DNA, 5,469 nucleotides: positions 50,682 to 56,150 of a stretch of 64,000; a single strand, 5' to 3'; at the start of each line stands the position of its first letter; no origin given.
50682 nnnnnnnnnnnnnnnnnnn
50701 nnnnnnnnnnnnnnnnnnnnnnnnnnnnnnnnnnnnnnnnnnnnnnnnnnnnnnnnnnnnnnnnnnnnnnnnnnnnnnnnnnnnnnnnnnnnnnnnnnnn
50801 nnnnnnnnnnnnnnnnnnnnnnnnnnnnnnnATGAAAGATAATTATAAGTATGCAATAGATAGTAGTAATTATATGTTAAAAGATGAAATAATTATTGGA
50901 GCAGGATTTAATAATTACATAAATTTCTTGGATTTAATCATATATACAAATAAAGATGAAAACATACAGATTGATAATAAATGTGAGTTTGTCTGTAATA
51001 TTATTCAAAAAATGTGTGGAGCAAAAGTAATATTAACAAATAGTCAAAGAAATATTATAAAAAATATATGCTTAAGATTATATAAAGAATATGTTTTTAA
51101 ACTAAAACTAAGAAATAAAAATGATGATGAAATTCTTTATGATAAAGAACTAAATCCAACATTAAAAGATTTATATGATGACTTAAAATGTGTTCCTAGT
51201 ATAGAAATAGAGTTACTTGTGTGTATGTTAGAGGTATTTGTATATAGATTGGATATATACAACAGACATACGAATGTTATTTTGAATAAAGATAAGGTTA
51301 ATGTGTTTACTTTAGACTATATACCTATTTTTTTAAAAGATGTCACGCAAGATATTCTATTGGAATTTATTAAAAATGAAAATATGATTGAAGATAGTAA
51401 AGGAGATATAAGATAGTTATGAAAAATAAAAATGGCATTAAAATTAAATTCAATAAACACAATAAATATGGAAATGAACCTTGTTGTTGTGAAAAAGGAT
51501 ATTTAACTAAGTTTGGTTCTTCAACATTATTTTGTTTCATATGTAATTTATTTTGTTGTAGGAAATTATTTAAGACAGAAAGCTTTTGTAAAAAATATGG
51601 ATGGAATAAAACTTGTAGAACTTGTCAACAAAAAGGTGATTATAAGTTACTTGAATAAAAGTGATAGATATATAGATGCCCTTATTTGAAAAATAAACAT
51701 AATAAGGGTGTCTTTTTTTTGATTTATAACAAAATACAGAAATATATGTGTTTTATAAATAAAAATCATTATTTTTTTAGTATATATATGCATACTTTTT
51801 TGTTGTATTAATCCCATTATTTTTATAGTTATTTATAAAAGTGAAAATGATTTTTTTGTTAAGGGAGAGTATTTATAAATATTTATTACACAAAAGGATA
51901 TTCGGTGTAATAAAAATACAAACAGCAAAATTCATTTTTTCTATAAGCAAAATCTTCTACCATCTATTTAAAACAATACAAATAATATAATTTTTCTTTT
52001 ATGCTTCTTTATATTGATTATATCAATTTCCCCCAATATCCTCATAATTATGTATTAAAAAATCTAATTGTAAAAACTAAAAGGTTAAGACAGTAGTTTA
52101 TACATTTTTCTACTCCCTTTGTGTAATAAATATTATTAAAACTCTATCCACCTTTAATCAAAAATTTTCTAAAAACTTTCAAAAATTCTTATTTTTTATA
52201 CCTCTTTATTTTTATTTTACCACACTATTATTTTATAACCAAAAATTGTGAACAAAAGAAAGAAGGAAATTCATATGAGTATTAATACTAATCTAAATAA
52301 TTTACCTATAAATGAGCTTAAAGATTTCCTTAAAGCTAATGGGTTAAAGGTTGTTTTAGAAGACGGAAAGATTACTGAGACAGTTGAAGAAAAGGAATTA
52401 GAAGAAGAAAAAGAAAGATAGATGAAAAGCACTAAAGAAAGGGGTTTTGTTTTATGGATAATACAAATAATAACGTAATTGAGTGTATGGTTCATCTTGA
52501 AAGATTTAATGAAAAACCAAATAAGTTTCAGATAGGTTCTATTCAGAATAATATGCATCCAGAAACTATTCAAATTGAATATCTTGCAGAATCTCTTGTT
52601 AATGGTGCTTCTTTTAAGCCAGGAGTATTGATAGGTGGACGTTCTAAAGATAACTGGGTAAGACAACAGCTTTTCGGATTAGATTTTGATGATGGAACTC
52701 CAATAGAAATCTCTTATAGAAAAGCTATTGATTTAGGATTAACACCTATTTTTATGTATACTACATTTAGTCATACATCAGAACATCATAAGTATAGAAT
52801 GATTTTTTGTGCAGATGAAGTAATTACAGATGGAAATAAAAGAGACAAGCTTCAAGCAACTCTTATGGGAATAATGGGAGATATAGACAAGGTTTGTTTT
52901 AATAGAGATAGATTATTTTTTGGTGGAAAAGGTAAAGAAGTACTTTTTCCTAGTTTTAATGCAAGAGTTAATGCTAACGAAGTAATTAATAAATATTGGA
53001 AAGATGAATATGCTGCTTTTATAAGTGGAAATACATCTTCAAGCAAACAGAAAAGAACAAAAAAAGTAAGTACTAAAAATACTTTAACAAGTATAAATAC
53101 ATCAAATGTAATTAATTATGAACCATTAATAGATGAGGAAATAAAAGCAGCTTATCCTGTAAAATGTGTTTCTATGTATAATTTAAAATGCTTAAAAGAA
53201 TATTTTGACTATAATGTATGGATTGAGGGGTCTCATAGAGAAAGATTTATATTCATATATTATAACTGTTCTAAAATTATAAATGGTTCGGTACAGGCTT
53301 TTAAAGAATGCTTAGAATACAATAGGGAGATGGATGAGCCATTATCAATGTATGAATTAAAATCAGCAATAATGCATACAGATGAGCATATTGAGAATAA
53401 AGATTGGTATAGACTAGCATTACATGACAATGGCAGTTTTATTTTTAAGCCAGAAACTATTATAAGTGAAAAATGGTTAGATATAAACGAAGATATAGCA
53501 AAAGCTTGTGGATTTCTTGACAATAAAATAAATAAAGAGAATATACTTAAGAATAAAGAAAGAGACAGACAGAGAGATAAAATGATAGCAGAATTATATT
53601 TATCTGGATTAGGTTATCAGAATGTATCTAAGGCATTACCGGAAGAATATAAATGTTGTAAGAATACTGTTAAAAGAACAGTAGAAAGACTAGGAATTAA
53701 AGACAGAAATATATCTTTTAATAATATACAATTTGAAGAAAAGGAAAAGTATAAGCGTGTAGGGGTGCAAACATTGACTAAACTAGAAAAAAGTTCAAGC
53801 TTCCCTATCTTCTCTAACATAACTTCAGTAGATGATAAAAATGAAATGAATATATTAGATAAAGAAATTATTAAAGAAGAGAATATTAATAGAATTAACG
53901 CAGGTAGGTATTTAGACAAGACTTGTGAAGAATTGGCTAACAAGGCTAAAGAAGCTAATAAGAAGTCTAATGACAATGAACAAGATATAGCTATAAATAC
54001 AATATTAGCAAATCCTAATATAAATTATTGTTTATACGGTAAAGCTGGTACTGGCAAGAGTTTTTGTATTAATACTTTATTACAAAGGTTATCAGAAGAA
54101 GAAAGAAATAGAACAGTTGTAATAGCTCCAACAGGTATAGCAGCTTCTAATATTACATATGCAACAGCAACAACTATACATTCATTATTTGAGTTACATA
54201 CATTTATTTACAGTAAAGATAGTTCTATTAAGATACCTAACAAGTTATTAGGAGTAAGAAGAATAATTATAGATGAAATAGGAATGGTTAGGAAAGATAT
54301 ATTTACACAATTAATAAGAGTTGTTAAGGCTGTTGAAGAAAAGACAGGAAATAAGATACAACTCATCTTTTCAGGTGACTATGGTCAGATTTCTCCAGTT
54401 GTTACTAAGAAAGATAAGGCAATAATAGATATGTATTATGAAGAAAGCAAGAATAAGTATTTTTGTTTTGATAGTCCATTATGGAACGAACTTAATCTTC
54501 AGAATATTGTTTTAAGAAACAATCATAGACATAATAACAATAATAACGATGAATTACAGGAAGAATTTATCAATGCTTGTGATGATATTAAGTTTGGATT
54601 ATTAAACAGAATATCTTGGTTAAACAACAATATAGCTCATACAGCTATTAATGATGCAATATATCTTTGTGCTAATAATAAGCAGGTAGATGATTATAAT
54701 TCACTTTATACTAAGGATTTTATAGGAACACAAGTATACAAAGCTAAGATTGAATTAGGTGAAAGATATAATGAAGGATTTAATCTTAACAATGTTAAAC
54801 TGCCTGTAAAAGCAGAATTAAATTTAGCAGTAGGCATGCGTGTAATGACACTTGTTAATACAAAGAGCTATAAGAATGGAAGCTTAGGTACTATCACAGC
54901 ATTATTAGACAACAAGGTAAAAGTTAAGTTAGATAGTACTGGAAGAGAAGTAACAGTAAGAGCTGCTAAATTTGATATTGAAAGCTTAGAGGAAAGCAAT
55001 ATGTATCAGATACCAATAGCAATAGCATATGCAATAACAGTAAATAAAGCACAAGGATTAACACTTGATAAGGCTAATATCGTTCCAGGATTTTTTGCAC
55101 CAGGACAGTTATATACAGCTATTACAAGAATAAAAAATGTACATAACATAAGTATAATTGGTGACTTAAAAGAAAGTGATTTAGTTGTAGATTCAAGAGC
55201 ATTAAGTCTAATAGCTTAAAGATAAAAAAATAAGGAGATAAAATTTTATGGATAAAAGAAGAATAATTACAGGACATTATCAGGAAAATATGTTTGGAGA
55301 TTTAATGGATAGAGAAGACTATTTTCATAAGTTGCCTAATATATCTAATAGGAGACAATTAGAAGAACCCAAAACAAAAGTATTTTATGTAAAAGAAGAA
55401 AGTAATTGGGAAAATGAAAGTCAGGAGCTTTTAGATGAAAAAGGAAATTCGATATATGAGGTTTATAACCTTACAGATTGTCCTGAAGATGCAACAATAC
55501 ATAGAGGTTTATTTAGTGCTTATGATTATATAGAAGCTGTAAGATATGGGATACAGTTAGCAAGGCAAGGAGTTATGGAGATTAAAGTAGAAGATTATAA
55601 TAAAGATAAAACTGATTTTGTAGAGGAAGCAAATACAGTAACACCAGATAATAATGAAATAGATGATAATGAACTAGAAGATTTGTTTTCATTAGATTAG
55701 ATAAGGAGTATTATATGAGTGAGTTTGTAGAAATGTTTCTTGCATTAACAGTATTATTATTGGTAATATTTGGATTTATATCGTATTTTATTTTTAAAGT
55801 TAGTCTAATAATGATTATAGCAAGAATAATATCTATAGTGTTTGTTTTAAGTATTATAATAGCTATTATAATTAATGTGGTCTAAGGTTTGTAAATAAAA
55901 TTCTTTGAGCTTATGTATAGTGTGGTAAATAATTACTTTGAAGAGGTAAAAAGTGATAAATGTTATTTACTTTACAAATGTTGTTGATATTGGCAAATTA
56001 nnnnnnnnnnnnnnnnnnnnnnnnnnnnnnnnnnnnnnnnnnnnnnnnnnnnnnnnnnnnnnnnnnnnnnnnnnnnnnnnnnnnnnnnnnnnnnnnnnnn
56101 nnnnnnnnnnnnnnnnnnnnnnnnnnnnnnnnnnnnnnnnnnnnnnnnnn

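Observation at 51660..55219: PrimPol(AEP)-HTH-PIF1 helicase fusion preceded by a 600-bp AT-rich region with a perfect inverted repeat (putative origin)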

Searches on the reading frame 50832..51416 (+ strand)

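Call 4: search_protein_families(library=pfam, proteins=[window:50832-51416:+], max_evalue=0.1)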
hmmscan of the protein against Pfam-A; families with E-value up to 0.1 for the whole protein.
window:50832-51416:+ (194 aa): 0 families

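Call 5: search_protein_families(library=phrogs, proteins=[window:50832-51416:+], max_evalue=0.01)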
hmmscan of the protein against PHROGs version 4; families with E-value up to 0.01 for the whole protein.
window:50832-51416:+ (194 aa): 1 family
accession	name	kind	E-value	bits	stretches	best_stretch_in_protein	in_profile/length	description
phrog_3160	-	unknown function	0.0079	17.4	0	74-107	32-62/69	-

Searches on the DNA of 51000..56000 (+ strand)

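Call 7: search_dna_similar(query=window:51000-56000:+, collection=phages, mode=near)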
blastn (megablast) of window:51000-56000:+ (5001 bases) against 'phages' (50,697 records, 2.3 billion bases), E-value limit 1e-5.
No match.

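Call 8: search_dna_similar(query=window:51000-56000:+, collection=plasmids, mode=near)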
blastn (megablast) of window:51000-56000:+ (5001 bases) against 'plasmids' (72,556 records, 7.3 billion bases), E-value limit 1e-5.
No match.

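Call 87: search_rna_families(source=window, start=51400, end=52600, threshold=evalue, max_evalue=1)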
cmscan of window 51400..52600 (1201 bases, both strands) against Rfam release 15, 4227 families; matches with E-value up to 1: 0.
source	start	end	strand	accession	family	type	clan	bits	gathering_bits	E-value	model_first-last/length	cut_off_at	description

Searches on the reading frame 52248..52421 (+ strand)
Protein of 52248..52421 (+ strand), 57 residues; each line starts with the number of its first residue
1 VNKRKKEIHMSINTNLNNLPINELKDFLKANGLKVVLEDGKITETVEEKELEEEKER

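Call 4: search_protein_families(library=pfam, proteins=[window:52248-52421:+], max_evalue=0.1)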
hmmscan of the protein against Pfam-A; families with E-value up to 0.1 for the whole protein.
window:52248-52421:+ (57 aa): 4 families
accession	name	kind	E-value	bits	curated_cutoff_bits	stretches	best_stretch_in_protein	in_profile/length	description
PF02037.33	SAP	-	0.0037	17.3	23.9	1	16-35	2-21/37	SAP domain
PF03793.24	PASTA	-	0.0084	16.5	23.2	1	15-45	5-44/64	PASTA domain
PF00533.33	BRCT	-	0.015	16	21.3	1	7-39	8-36/78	BRCA1 C Terminus (BRCT) domain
PF07737.17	ATLF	-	0.039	14.1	27.4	1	5-57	23-74/193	Anthrax toxin lethal factor, N- and C-terminal domain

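Call 5: search_protein_families(library=phrogs, proteins=[window:52248-52421:+], max_evalue=0.01)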
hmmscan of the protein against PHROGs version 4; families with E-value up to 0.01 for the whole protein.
window:52248-52421:+ (57 aa): 0 families

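Call 103: search_protein_families(library=ncbifam, proteins=[window:52275-52421:+], max_evalue=0.001)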
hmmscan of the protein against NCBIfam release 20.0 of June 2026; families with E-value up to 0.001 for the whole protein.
window:52275-52421:+ (48 aa): 0 families

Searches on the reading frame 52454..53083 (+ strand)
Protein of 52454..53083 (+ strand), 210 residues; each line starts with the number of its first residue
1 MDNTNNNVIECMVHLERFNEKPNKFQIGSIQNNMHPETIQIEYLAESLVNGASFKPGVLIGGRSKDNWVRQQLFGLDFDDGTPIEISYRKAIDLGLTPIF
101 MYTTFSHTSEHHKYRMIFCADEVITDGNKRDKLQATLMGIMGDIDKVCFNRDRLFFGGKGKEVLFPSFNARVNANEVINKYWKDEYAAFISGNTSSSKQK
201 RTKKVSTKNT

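Call 30: search_protein_representatives(protein=window:52454-53083:+)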
Query: 210 residues. Proteins with E-value up to 0.001 (for the whole library): 1714; up to 1e-10: 626; up to 1e-30: 51. The best 150 are listed.
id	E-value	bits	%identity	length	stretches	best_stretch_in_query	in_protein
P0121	7.8e-75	267.4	60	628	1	7-203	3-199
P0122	2.2e-74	266.0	58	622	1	5-205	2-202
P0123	1.9e-70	253.1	59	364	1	6-192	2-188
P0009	9.7e-69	247.5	56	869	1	5-204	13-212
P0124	5.6e-68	245.0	53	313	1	5-204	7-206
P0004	9.3e-63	228.0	52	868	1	6-205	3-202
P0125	7.9e-55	202.1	43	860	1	3-208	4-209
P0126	2.8e-50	187.3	49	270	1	13-184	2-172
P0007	3.9e-50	186.8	48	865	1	16-203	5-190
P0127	1.4e-47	178.4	42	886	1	5-199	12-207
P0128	4.5e-47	176.8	47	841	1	9-208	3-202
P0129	9.2e-47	175.8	43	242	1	9-205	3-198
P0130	1.1e-46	175.6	45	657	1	8-208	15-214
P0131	3.7e-43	164.0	40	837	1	9-201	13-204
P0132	4.3e-43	163.8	47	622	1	7-200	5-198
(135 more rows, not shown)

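Call 33: search_protein_families(library=pfam, alignment_id=A3, max_evalue=0.001)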
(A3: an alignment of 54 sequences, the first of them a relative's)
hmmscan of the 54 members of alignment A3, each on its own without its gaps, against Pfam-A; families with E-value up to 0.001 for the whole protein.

A. member 1, P0121 (628 aa): 0 families

B. families by the number of members that match (of 54 scanned): 30 families (the first 25 are shown)
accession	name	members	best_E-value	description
PF01807.25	Zn_ribbon_DnaG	13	2.8e-08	CHC2 zinc finger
PF00270.35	DEAD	9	1.2e-06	DEAD/DEAH box helicase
PF05970.20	PIF1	8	3.5e-21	PIF1-like helicase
PF13604.12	AAA_30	8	1.6e-18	AAA domain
PF13245.12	AAA_19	8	1.5e-14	AAA domain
PF13401.12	AAA_22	5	8.4e-07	AAA domain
PF08706.16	D5_N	4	7.5e-16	D5 N terminal like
PF19263.5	DUF5906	4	6.5e-14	Family of unknown function (DUF5906)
PF04851.21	ResIII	4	6.8e-11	Type III restriction enzyme, res subunit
PF01443.25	Viral_helicase1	3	3.5e-07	Viral superfamily 1 RNA helicase core domain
PF13538.12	UvrD_C_2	3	4.3e-06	UvrD-like helicase C-terminal domain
PF12775.13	AAA_7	3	1.9e-05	P-loop containing dynein motor region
PF13191.12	AAA_16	3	0.00013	AAA ATPase domain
PF13479.12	AAA_24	2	4.5e-05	AAA domain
PF13086.12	AAA_11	2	0.0003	AAA domain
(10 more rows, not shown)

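Call 52: search_protein_families(library=pfam, proteins=[window:52454-53053:+], max_evalue=10)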
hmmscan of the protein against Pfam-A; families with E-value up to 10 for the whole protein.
window:52454-53053:+ (200 aa): 0 families

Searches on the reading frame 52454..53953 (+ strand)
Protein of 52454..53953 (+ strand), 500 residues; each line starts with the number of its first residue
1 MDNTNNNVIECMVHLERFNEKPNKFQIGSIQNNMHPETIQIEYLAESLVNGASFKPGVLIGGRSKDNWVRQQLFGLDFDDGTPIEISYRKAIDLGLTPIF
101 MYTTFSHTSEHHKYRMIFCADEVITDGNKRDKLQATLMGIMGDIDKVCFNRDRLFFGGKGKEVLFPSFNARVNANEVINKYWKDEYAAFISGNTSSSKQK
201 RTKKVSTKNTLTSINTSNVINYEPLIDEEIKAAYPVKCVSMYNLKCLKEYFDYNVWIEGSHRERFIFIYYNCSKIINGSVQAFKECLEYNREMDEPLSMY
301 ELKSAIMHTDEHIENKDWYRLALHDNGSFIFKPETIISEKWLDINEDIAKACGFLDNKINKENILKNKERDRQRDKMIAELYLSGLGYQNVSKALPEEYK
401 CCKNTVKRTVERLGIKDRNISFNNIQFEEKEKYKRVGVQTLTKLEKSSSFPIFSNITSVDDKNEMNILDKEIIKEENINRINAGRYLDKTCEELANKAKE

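Call 9: search_solved_structures(query=window:52454-53953:+, max_evalue=10, show_alignments=2)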
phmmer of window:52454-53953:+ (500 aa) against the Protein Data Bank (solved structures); distinct sequences matched with E-value up to 10: 1.
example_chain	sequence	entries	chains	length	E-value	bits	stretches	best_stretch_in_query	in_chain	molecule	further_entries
9l94_F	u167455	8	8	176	0.57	12.1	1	294-380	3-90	Large ribosomal subunit protein uL16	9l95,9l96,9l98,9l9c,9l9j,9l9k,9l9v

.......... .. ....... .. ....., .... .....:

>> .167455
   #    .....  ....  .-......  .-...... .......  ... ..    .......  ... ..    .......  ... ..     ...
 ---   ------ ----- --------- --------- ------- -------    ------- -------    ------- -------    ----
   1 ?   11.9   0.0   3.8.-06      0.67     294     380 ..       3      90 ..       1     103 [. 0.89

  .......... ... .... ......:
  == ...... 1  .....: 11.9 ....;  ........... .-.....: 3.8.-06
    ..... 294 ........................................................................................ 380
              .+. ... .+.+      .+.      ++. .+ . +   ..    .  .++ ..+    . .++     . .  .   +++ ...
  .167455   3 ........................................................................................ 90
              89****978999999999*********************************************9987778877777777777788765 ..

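Call 28: predict_structure(alignment_id=A1)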
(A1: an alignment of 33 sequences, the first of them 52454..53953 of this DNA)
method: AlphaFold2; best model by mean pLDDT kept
length: 500 residues; sequences in the alignment: 33
mean_pLDDT: 77.0   pTM: 0.45
mean pLDDT of the five models: 77.0, 75.4, 75.2, 72.9, 72.6
residues with pLDDT >= 90: 212; 70-90: 149; 50-70: 55; < 50: 84
segments of 3 or more residues with pLDDT < 50: 1-5, 193-217, 434-486
pLDDT, mean of each block of 10 residues (from residue 1): 61 90 84 87 94 88 72 90 89 95 88 91 91 91 66 77 91 96 87 36 26 46 68 83 97 92 96 91 96 93 87 61 69 91 95 91 85 92 94 93 93 86 78 43 29 30 33 34 48 64
secondary structure, 60 per line:
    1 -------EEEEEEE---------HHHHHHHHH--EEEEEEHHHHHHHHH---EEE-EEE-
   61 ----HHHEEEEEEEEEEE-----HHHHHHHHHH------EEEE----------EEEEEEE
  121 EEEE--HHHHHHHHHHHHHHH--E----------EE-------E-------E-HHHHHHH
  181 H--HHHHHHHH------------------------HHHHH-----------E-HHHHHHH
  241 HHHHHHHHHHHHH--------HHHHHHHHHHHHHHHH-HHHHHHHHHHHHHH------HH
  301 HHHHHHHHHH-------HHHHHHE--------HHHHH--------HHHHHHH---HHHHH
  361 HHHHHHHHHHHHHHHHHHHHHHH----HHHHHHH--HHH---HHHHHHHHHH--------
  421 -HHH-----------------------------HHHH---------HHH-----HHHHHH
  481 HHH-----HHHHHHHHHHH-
elements in order: E8-14 H24-32 E35-40 H41-49 E53-55 E57-59 E68-78 H84-93 E100-103 E114-124 H127-141 H174-181 H184-191 H216-220 H234-253 H262-277 H279-292 H299-310 H318-323 H333-337 H346-352 H356-383 H388-394 H403-412 H454-457 H475-483 H489-499

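Call 106: fold_search(model_id=the predicted structure, library=viral)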
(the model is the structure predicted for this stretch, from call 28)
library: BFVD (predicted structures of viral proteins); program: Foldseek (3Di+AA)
matches with E <= 10: 456; with E <= 0.001: 60
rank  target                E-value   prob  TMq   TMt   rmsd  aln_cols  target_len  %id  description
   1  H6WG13                5.2e-16  1.00  0.36  0.54  13.8       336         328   18  Uncharacterized protein [Cyanophage S-TIM5]
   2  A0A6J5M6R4            6.8e-10  1.00  0.33  0.23  19.0       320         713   15  Virulence-associated E [uncultured Caudovirales phage]
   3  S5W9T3                2.0e-09  1.00  0.32  0.17  12.4       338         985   14  (no name in the UniProt tables at hand)
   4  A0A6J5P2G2            2.6e-09  1.00  0.30  0.45  14.5       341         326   16  Primase, C-terminal 2 [uncultured Caudovirales phage]
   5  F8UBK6                4.8e-08  1.00  0.31  0.47  17.8       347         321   15  (no name in the UniProt tables at hand)
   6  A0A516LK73            5.9e-08  1.00  0.28  0.45  22.0       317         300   14  (no name in the UniProt tables at hand)
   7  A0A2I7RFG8            1.1e-07  1.00  0.23  0.15  13.4       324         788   14  (no name in the UniProt tables at hand)
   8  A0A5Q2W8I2            1.5e-07  1.00  0.27  0.20  22.1       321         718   15  (no name in the UniProt tables at hand)
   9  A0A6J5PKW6            1.8e-07  1.00  0.27  0.53  14.8       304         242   15  Uncharacterized protein [uncultured Caudovirales phage]
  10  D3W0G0                2.3e-07  1.00  0.28  0.17  16.3       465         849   11  Putative helicase [Lactococcus phage 1358]
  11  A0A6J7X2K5            3.5e-07  1.00  0.27  0.19  16.2       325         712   14  Primase C-terminal 1 domain-containing protein [uncultured Caudovirales phage]
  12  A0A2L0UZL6            5.2e-07  1.00  0.27  0.18  21.6       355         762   11  Helicase ATP-binding domain-containing protein [Agrobacterium phage Atu_ph07]
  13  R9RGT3                6.8e-07  1.00  0.28  0.19  23.0       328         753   14  (no name in the UniProt tables at hand)
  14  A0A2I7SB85            8.3e-07  1.00  0.27  0.42  11.8       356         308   11  (no name in the UniProt tables at hand)
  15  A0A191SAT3            8.8e-07  1.00  0.30  0.17  25.1       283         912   13  (no name in the UniProt tables at hand)
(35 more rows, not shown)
